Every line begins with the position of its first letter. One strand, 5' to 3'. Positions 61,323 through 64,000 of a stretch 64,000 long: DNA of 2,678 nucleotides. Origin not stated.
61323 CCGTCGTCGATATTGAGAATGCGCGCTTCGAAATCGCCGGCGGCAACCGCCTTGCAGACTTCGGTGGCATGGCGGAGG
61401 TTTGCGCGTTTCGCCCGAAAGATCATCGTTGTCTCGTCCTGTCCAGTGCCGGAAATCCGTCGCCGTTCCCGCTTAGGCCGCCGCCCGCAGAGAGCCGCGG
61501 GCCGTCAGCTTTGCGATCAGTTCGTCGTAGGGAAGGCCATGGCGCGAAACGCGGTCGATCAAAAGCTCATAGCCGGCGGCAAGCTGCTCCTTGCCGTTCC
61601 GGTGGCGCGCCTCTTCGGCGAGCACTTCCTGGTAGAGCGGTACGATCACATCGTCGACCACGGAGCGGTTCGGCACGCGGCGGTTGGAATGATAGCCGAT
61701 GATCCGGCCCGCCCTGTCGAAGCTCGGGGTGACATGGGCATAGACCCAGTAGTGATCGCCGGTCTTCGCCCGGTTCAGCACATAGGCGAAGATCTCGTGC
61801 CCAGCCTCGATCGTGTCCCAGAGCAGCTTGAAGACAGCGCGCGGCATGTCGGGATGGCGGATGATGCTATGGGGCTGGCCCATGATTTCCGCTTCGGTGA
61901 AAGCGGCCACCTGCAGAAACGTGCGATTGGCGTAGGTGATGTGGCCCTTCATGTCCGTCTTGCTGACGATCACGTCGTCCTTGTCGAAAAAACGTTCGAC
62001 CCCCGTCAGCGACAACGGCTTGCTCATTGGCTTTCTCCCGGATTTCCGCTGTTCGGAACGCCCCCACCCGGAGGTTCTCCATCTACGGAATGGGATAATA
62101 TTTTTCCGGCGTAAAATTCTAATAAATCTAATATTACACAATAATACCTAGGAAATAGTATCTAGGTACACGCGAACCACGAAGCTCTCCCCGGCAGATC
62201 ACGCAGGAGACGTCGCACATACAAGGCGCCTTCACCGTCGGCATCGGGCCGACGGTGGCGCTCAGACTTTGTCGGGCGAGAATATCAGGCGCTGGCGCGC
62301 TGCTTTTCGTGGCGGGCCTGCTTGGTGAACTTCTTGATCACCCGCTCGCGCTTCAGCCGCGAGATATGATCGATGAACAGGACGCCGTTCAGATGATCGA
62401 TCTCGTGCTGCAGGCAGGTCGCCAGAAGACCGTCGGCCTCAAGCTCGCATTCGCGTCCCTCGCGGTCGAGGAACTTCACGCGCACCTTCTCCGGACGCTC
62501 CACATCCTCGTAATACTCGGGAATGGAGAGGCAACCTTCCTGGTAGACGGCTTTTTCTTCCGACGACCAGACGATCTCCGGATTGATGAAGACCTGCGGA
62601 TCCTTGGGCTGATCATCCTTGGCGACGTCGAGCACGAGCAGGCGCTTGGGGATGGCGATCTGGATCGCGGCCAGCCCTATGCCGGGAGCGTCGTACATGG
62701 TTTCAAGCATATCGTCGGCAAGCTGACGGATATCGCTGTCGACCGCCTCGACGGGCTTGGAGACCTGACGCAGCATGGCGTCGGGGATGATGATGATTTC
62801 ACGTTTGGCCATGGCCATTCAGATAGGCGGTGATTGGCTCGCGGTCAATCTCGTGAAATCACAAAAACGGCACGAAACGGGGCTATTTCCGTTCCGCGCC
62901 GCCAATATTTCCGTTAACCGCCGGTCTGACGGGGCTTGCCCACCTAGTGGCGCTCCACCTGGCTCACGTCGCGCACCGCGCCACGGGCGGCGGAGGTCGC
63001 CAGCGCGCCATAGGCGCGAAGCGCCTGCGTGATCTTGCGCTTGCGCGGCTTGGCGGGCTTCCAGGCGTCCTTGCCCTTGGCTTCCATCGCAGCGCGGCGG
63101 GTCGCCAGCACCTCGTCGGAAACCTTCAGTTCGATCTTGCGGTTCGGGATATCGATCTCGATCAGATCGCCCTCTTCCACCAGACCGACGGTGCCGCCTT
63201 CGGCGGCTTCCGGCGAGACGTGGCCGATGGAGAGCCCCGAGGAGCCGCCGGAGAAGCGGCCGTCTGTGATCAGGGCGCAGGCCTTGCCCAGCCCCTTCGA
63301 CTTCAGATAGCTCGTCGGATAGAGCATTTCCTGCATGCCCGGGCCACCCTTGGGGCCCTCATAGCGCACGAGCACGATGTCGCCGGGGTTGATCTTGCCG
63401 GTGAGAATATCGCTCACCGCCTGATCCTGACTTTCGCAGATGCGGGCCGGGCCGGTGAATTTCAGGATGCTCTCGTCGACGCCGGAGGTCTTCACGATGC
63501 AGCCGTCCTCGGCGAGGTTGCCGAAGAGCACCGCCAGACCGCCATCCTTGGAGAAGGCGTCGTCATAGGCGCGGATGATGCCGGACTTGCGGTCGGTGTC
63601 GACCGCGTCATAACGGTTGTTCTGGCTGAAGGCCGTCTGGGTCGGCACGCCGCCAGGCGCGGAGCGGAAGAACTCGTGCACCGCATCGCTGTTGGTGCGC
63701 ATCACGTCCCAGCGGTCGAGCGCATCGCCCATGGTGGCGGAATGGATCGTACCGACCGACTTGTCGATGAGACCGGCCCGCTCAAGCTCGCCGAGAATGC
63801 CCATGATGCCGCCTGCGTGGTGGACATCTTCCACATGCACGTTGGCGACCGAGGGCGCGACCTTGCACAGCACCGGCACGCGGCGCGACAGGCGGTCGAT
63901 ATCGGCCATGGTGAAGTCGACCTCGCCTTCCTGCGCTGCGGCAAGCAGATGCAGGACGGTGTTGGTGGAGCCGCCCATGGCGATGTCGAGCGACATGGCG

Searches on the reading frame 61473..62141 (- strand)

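Call 60: search_protein_families(library=pfam, max_evalue=1e-8, proteins=[window:61473-62141:-])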
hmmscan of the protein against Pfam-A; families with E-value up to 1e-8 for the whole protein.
window:61473-62141:- (222 aa): 2 families
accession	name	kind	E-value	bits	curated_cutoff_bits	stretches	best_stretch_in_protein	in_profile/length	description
PF08447.18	PAS_3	-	1.2e-10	42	25.6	1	69-151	2-86/89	PAS fold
PF00989.32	PAS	-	1.6e-09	38.2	22.6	1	57-150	12-106/113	PAS fold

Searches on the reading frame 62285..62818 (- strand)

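Call 60: search_protein_families(library=pfam, max_evalue=1e-8, proteins=[window:62285-62818:-])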
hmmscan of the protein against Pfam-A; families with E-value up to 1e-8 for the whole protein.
window:62285-62818:- (177 aa): 1 family
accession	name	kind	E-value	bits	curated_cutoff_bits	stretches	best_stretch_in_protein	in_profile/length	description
PF01327.26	Pep_deformylase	-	1e-57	194.6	22.8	1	6-157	2-155/156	Polypeptide deformylase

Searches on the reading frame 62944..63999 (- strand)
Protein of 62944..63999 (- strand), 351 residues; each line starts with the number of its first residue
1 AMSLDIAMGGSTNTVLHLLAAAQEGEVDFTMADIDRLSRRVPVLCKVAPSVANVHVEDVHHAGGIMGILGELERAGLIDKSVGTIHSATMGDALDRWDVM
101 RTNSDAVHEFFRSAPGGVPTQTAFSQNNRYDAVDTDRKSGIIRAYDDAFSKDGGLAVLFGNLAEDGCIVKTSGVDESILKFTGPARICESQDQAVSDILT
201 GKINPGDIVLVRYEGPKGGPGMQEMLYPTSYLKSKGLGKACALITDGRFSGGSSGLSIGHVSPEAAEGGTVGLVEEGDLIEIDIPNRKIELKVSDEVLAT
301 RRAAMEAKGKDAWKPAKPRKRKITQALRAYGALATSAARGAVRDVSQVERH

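Call 60: search_protein_families(library=pfam, max_evalue=1e-8, proteins=[window:62944-63999:-])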
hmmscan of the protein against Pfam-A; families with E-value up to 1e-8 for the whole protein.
window:62944-63999:- (351 aa): 2 families
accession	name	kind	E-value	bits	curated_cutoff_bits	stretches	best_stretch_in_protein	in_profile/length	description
PF24877.1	ILV_EDD_C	-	2.1e-74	249.5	27.7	1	141-341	2-191/191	Dihydroxy-acid/6-phosphogluconate dehydratase C-terminal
PF00920.27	ILVD_EDD_N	-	1.2e-28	100.7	27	1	1-92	225-315/316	Dihydroxy-acid/6-phosphogluconate dehydratase N-terminal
